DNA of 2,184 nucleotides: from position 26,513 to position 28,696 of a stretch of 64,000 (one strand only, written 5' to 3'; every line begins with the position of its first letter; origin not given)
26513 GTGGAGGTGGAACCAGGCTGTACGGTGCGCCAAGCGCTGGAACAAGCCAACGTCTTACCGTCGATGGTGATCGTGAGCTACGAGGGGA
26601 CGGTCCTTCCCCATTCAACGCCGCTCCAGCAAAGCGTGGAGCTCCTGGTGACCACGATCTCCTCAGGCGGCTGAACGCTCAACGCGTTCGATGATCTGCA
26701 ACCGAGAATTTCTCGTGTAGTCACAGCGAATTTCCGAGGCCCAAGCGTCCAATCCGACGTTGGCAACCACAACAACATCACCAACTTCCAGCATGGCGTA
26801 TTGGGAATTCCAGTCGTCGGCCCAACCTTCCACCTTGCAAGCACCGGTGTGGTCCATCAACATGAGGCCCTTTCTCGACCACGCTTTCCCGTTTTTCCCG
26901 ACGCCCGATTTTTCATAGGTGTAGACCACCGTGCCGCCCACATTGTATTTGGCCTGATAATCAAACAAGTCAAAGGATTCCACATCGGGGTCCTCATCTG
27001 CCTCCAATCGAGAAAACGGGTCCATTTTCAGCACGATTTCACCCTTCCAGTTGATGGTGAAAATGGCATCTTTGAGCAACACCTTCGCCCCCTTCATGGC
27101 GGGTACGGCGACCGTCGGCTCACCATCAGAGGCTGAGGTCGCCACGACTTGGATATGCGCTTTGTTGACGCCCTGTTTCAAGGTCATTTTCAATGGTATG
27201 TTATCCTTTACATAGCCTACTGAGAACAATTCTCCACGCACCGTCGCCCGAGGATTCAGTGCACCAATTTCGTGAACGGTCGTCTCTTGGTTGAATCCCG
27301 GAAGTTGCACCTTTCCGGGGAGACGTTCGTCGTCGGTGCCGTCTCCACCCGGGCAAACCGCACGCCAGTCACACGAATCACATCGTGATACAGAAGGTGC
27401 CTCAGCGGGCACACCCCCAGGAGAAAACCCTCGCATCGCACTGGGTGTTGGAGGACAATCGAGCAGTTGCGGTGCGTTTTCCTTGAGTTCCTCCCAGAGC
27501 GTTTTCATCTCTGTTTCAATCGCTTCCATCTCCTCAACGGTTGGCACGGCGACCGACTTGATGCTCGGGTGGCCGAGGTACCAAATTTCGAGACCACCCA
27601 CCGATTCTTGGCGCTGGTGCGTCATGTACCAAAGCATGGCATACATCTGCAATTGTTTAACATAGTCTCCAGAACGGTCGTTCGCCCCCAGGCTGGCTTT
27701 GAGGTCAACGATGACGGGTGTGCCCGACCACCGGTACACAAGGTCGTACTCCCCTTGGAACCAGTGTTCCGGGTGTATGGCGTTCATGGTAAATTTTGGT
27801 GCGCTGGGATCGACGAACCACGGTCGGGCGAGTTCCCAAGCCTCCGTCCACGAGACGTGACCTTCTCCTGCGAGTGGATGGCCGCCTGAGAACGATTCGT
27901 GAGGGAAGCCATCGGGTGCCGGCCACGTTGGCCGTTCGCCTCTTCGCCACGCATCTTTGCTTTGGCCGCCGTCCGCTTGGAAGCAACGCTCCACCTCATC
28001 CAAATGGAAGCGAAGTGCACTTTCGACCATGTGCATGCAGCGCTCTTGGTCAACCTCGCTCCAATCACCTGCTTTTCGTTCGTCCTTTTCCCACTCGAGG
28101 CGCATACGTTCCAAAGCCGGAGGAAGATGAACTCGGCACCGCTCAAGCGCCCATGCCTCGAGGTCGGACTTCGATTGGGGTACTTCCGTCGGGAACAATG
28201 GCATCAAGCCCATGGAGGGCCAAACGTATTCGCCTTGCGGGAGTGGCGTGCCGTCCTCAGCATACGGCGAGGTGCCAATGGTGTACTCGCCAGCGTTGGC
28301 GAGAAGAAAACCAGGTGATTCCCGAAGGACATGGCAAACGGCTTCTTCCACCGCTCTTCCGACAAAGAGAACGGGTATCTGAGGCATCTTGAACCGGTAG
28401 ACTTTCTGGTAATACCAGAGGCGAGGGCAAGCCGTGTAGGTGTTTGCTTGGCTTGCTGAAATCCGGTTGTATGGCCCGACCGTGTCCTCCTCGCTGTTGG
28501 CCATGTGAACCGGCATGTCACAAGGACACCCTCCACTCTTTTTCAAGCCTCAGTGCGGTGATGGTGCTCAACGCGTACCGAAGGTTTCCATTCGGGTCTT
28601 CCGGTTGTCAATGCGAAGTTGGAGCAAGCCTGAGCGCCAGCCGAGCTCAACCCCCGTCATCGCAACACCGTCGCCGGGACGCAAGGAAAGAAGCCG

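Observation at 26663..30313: Tandem paralogous Cas4/Dna2-like Fe-S PD-(D/E)XK nucleases fused to C-terminal OB-fold-like modules, with no CRISPR context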

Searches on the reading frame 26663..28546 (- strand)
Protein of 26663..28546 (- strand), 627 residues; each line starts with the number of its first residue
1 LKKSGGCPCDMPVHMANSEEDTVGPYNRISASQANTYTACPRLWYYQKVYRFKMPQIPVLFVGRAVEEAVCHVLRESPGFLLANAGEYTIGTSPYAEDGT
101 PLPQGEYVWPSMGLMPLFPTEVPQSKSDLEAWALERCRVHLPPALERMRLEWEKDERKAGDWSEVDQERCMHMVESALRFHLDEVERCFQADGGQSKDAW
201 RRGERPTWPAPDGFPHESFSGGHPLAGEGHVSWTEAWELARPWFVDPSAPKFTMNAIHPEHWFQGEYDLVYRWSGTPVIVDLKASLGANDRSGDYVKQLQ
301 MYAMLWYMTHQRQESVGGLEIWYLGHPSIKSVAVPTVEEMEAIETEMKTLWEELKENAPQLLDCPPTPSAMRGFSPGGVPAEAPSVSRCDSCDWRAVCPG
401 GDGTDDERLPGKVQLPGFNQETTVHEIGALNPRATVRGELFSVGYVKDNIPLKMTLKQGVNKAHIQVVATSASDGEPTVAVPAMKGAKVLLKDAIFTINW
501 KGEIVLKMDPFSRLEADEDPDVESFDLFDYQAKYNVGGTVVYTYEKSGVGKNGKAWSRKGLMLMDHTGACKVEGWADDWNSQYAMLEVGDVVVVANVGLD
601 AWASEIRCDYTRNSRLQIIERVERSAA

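Call 3: search_protein_families(library=pfam, proteins=[window:26663-28546:-], max_evalue=1)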
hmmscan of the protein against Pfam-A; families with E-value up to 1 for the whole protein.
window:26663-28546:- (627 aa): 1 family
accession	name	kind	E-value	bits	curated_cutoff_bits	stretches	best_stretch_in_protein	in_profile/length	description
PF12705.13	PDDEXK_1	-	1.3e-16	61.8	22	1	28-399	1-247/247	PD-(D/E)XK nuclease superfamily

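Call 4: search_protein_families(library=ncbifam, proteins=[window:26663-28546:-], max_evalue=1)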
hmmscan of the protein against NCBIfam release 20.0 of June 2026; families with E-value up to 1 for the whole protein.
window:26663-28546:- (627 aa): 3 families
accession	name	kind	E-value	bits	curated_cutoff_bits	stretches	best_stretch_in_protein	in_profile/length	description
TIGR00372.1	cas4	equivalog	1e-07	32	65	2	29-75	1-47/180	CRISPR-associated protein Cas4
NF005554.0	PRK07218.1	equivalog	0.033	13.2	447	1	532-620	69-150/423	Single-stranded DNA binding protein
NF006255.0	PRK08402.1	equivalog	0.13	11.1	442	1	525-597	66-139/355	replication factor A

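Call 6: search_solved_structures(query=window:26663-28546:-, max_evalue=10, show_alignments=2)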
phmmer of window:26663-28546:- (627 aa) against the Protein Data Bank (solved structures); distinct sequences matched with E-value up to 10: 2.
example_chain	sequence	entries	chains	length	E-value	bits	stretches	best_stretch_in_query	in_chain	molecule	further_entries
8aa9_A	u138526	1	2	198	0.94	11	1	533-597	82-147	Replication factor A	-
5ikb_A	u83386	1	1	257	1.9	10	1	20-85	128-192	Glutamate receptor ionotropic, kainate 4,Glutamate receptor ionotropic, kainate 4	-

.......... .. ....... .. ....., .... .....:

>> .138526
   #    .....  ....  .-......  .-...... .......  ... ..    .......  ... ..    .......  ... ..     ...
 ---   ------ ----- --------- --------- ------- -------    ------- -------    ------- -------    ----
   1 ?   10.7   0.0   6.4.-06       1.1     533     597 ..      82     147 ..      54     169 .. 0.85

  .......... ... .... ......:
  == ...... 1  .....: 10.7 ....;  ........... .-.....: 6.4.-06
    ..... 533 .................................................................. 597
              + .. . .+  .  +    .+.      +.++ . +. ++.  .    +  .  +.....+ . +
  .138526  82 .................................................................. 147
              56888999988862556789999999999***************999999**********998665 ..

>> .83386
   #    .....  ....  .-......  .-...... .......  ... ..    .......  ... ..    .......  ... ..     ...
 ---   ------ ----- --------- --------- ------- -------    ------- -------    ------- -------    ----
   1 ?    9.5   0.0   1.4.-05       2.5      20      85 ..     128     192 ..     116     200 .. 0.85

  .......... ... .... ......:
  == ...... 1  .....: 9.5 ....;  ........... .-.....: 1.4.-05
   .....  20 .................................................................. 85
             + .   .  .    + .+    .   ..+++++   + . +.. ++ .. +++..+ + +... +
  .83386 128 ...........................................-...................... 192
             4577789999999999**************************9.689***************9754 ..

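Call 8: find_homologous_proteins(query=window:26663-28546:-)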
Query window:26663-28546:- (627 aa): 548 proteins with E <= 0.001 among 8000 candidates; the best 120 are listed.
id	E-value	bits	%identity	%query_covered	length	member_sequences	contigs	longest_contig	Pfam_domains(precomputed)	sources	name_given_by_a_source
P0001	0.0e+0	1447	98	98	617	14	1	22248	PF12705.14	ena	-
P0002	0.0e+0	1262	84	98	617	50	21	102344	PF12705.14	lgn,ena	-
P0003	0.0e+0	1250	83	98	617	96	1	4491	PF12705.14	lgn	-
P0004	0.0e+0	1244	82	98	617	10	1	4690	PF12705.14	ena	-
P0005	0.0e+0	1231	82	98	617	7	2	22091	PF12705.14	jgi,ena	-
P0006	0.0e+0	1197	80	98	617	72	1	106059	PF12705.14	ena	-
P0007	0.0e+0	1191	79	98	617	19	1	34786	PF12705.14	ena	-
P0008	0.0e+0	1120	76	98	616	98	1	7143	PF12705.14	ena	-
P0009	0.0e+0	1118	75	98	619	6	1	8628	PF12705.14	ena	-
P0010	0.0e+0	1114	74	98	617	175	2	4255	PF12705.14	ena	-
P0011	0.0e+0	1107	74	98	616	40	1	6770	PF12705.14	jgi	-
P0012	0.0e+0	1101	74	98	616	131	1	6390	PF12705.14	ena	-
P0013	0.0e+0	1101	73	98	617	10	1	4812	PF12705.14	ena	-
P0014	0.0e+0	1099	74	98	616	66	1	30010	PF12705.14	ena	-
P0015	0.0e+0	1099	72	98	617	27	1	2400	PF12705.14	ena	-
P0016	0.0e+0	1097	73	98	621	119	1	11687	PF12705.14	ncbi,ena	-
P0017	0.0e+0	1090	75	97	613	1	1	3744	PF12705.14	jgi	-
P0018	0.0e+0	1010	66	98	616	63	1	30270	PF12705.14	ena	-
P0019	3.6e-288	976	65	98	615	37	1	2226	PF12705.14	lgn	-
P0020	9.8e-286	968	67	98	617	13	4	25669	PF12705.14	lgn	-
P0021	2.6e-285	966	65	98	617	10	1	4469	PF12705.14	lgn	-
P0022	4.8e-283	959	64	98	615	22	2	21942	PF12705.14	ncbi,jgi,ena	-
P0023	4.5e-281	952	65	98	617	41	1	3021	PF12705.14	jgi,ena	-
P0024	5.1e-281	952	65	98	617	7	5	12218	PF12705.14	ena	-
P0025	5.5e-280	949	77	68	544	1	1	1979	PF12705.14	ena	-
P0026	2.0e-279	947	64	98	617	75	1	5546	PF12705.14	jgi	-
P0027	1.9e-277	940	62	98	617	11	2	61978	PF12705.14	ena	-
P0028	4.3e-276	936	64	98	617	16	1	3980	PF12705.14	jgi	jgi:hypothetical protein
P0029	5.1e-274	929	62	98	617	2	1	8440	PF12705.14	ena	-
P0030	5.1e-270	916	61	98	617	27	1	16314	PF12705.14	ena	-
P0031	8.9e-270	915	62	98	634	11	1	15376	PF12705.14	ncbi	-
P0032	1.7e-265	901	61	98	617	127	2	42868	PF12705.14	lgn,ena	-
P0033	4.2e-263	893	61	98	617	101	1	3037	PF12705.14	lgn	-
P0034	8.1e-263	892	60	98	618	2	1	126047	PF12705.14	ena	-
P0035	1.2e-261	888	61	98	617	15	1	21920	PF12705.14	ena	-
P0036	1.5e-255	868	60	98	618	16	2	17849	PF12705.14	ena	-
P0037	3.9e-252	857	60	98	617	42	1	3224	PF12705.14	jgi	-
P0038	7.1e-251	852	59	98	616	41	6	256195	PF12705.14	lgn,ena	-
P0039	3.2e-244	830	58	98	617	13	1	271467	PF12705.14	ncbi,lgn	-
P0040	2.2e-243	828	76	73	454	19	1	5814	PF12705.14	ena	-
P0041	8.6e-235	799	56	98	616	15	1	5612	PF12705.14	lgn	-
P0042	1.4e-234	798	57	98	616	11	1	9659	PF12705.14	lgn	-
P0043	6.0e-232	790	57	98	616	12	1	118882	PF12705.14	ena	-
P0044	1.4e-222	759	54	98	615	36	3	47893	PF12705.14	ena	-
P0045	1.4e-221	756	54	98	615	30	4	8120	PF12705.14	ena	-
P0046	8.4e-220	750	53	98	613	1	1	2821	PF12705.14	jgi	-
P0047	1.3e-219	749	54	98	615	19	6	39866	PF12705.14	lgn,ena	-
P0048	1.6e-219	749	53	98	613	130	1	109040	PF12705.14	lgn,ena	-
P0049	2.2e-219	748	53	98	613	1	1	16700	PF12705.14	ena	-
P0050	2.7e-219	748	53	98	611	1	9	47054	PF12705.14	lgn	-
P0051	5.0e-219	747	52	98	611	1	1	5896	PF12705.14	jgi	-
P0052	1.1e-218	746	53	98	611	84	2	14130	PF12705.14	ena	-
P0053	3.3e-218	744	52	98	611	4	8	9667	PF12705.14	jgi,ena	jgi:CRISPR/Cas system-associated exonuclease Cas4 (RecB family)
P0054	3.5e-218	744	53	98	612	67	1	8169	PF12705.14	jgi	jgi:CRISPR/Cas system-associated exonuclease Cas4 (RecB family)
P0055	4.1e-218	744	53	98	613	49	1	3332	PF12705.14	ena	-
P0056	6.5e-218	743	52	98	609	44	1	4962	PF12705.14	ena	-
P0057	1.2e-217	743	51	98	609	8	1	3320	PF12705.14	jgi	-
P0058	1.5e-217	742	53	98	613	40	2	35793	PF12705.14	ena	-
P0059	2.2e-217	742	53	98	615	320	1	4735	PF12705.14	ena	-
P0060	7.0e-217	740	51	98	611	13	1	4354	PF12705.14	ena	-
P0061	1.3e-216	739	53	98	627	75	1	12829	PF12705.14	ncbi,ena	-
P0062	2.0e-216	739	52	98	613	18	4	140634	PF12705.14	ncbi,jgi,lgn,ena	jgi:hypothetical protein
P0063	2.9e-216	738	53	98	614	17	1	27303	PF12705.14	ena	-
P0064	3.0e-216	738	52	97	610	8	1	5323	PF12705.14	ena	-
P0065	4.3e-216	737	52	98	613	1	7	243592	PF12705.14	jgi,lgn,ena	-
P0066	5.8e-216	737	53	98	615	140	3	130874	PF12705.14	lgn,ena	-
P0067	1.3e-215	736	53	98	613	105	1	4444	PF12705.14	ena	-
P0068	1.6e-215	736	54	98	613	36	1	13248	PF12705.14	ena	-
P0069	4.7e-215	734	52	98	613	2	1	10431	PF12705.14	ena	-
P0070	6.6e-215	734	53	98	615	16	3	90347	PF12705.14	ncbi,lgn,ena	-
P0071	1.7e-214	732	52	98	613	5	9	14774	PF12705.14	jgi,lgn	jgi:hypothetical protein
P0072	1.5e-213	729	51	97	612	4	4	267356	PF12705.14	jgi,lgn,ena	-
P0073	1.5e-211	722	51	98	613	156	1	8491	PF12705.14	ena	-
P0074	5.0e-211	721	49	97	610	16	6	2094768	PF12705.14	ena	-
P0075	3.2e-208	711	51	98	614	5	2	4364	PF12705.14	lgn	-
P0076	5.9e-208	711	50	98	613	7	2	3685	PF12705.14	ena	-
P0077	2.7e-207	708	49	97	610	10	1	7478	PF12705.14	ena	-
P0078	1.2e-206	706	49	97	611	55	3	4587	PF12705.14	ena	-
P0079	5.2e-206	704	49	97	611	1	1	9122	PF12705.14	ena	-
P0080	1.8e-205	702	48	97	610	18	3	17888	PF12705.14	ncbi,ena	-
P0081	4.0e-205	701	48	97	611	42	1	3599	PF12705.14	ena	-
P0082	5.5e-205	701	49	97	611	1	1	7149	PF12705.14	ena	-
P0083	9.1e-205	700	49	97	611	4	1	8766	PF12705.14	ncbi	-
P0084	1.4e-204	699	48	97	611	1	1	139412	PF12705.14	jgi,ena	-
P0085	1.5e-204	699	48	97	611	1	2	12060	PF12705.14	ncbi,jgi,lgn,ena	-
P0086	1.6e-204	699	48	97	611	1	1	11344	PF12705.14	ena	-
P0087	1.7e-204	699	48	97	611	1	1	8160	PF12705.14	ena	-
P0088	1.9e-204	699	48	97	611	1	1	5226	PF12705.14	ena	-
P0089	2.1e-204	699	48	97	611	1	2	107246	PF12705.14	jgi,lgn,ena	jgi:hypothetical protein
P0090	2.1e-204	699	48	97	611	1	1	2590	PF12705.14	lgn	-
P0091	2.2e-204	699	48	97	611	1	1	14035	PF12705.14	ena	-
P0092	2.3e-204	699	48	97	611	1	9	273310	PF12705.14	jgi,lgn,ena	jgi:hypothetical protein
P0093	2.9e-204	698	48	97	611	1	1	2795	PF12705.14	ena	-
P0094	3.1e-204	698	48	97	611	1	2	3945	PF12705.14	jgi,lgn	jgi:hypothetical protein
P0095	3.6e-204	698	48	97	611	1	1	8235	PF12705.14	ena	-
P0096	3.6e-204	698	48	97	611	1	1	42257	PF12705.14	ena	-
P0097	3.8e-204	698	48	97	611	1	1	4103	PF12705.14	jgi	-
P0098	4.6e-204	698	48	97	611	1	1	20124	PF12705.14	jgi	jgi:hypothetical protein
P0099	4.7e-204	698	48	97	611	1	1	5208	PF12705.14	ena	-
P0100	4.9e-204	698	48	97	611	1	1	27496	PF12705.14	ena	-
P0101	6.9e-204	697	48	97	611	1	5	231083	PF12705.14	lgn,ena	-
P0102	6.9e-204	697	48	97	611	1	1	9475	PF12705.14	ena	-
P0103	7.0e-204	697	48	97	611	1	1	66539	PF12705.14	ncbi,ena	-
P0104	8.5e-204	697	48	97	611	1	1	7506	PF12705.14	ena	-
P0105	8.8e-204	697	48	97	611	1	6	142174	PF12705.14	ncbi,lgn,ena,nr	ncbi:MAG: PD-(D/E)XK nuclease family protein [Candidatus Poseidoniaceae archaeon]|nr:PD-(D/E)XK nucl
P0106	8.9e-204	697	48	97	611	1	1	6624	PF12705.14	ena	-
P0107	9.2e-204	697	48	97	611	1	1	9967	PF12705.14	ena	-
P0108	9.6e-204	697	48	97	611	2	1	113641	PF12705.14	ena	-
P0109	1.0e-203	697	48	97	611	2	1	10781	PF12705.14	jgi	jgi:hypothetical protein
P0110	1.2e-203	696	48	97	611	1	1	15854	PF12705.14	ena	-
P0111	1.3e-203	696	48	97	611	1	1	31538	PF12705.14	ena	-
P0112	2.9e-203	695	47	97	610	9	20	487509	PF12705.14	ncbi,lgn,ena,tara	tara:strand:+ start:15768 stop:17600 length:1833 start_codon:yes stop_codon:yes gene_type:complete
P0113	3.2e-203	695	48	97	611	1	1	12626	PF12705.14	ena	-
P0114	1.4e-202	693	48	97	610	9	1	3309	PF12705.14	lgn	-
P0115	2.6e-202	692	48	97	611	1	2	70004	PF12705.14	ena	-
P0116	2.8e-202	692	48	97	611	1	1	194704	PF12705.14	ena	-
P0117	8.2e-201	687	48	97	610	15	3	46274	PF12705.14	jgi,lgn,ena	jgi:hypothetical protein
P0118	6.4e-197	674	49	98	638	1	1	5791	PF12705.14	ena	-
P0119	1.3e-196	673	49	98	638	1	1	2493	PF12705.14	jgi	-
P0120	3.5e-196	672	49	98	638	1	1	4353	PF12705.14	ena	-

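Call 19: find_related_loci(query=A3, collection=genome_contigs, flank=10000)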
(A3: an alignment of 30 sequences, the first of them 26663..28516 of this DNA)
Query A3 (617 aa) in genome_contigs; peptide patterns used: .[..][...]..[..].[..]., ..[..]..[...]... (x = any residue, [..] = any of these).
456 stretches matched a pattern; 428 encode a relative of the query (tblastn E <= 1e-3); the best 80 are kept; 80 distinct loci.
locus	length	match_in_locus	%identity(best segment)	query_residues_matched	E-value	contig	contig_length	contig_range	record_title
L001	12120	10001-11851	83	1-617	0e+0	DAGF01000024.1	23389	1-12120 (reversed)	MAG TPA_asm: Euryarchaeota archaeon UBA549 UBA549_contig_18056, whole genome shotgun sequence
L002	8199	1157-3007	83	1-617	0e+0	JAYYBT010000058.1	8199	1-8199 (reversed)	MAG: Thermoplasmatota archaeon isolate XS_MAG27 XS_MAG27_0058, whole genome shotgun sequence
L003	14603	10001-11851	83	1-617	0e+0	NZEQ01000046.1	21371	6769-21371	MAG: Verrucomicrobiales bacterium isolate ARS100 7538, whole genome shotgun sequence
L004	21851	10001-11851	83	1-617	0e+0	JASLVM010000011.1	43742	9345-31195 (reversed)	MAG: Poseidonia sp. isolate ETNP17_MAG_14 NODE_11_length_43742_cov_11.172747, whole genome shotgun sequence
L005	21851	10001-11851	83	1-617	0e+0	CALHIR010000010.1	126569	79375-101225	MAG: Candidatus Poseidoniaceae archaeon isolate S1_Bin_MAXBIN__140_1 genome assembly, contig: c_000001468358, whole geno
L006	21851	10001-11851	79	1-617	0e+0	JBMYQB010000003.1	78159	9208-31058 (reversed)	MAG: Poseidonia sp. isolate ME_XS_2305_bin_45 ME_XS_2305_bin_45_2, whole genome shotgun sequence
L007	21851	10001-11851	74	1-617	0e+0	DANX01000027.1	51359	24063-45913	MAG TPA_asm: Euryarchaeota archaeon UBA561 UBA561_contig_3582, whole genome shotgun sequence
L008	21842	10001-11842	76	1-615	0e+0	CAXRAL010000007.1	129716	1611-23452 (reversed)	MAG: Candidatus Poseidoniaceae archaeon isolate YZ09aB_8.77 genome assembly, contig: k141_182644, whole genome shotgun s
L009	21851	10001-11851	74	1-617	0e+0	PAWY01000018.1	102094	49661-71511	MAG: Methanobacteriota archaeon isolate SAT1329 157871, whole genome shotgun sequence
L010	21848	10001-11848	74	1-617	0e+0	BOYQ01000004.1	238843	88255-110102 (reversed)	MAG: Candidatus Poseidoniales archaeon CM1_5m.P78 DNA, sequence04, whole genome shotgun sequence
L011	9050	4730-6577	75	1-617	0e+0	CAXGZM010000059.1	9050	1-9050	MAG TPA_asm: uncultured euryarchaeote isolate SRR12479814_binner13_Refined_2 genome assembly, contig: ERZ4874012.385, wh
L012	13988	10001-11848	75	1-617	0e+0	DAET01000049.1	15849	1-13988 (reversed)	MAG TPA_asm: Euryarchaeota archaeon UBA486 UBA486_contig_47615, whole genome shotgun sequence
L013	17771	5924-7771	74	1-617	0e+0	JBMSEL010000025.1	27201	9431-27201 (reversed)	MAG: Poseidonia sp. isolate CJ_V4_S10_100percent_par_metabat.106 NODE_1112_length_27201_cov_10.915494, whole genome shot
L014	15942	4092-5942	72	1-617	0e+0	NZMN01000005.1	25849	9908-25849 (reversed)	MAG: Methanobacteriota archaeon isolate IN1219 27409, whole genome shotgun sequence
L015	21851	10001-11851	79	1-617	0e+0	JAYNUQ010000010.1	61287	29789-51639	MAG: Candidatus Poseidoniales archaeon isolate 139536_S27_maxbin_bins.tsv.039 NODE_193_length_61287_cov_11.452084, whole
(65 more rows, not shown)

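Call 29: predict_structure(alignment_id=A1)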
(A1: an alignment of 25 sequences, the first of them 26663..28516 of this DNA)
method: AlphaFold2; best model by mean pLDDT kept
length: 617 residues; sequences in the alignment: 25
mean_pLDDT: 86.5   pTM: 0.83
mean pLDDT of the five models: 86.5, 82.6, 82.2, 80.5, 80.2
residues with pLDDT >= 90: 303; 70-90: 268; 50-70: 37; < 50: 9
segments of 3 or more residues with pLDDT < 50: 277-280
pLDDT, mean of each block of 10 residues (from residue 1): 80 84 87 89 85 92 93 88 79 77 87 96 97 95 87 90 96 97 92 77 79 90 95 83 78 91 92 65 78 95 94 86 95 96 88 85 64 74 77 85 86 92 91 65 84 88 80 88 87 87 89 86 88 89 89 93 93 92 92 81 92 62
secondary structure, 60 per line:
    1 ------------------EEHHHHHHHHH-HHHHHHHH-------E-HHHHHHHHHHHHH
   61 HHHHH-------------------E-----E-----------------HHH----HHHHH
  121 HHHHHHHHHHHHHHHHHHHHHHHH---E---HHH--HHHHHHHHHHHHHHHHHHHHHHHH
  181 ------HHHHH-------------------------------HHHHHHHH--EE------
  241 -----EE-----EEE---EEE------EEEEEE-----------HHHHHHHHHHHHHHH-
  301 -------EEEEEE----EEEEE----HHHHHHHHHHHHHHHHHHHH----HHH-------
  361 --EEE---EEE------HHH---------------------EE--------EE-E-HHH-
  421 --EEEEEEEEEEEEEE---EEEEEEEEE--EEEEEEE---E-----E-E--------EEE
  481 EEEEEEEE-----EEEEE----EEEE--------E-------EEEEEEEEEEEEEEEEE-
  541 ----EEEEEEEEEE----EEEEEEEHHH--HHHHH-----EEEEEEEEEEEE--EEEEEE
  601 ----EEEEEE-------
elements in order: H21-29 H31-38 H48-65 H116-144 H157-180 H187-191 H223-230 E253-255 E259-261 E268-273 H285-299 E308-313 E318-322 H327-346 E363-365 E369-371 E423-436 E440-448 E451-457 E478-488 E494-498 E503-506 E523-539 E545-554 E559-565 H571-575 E581-592 E595-600 E605-610
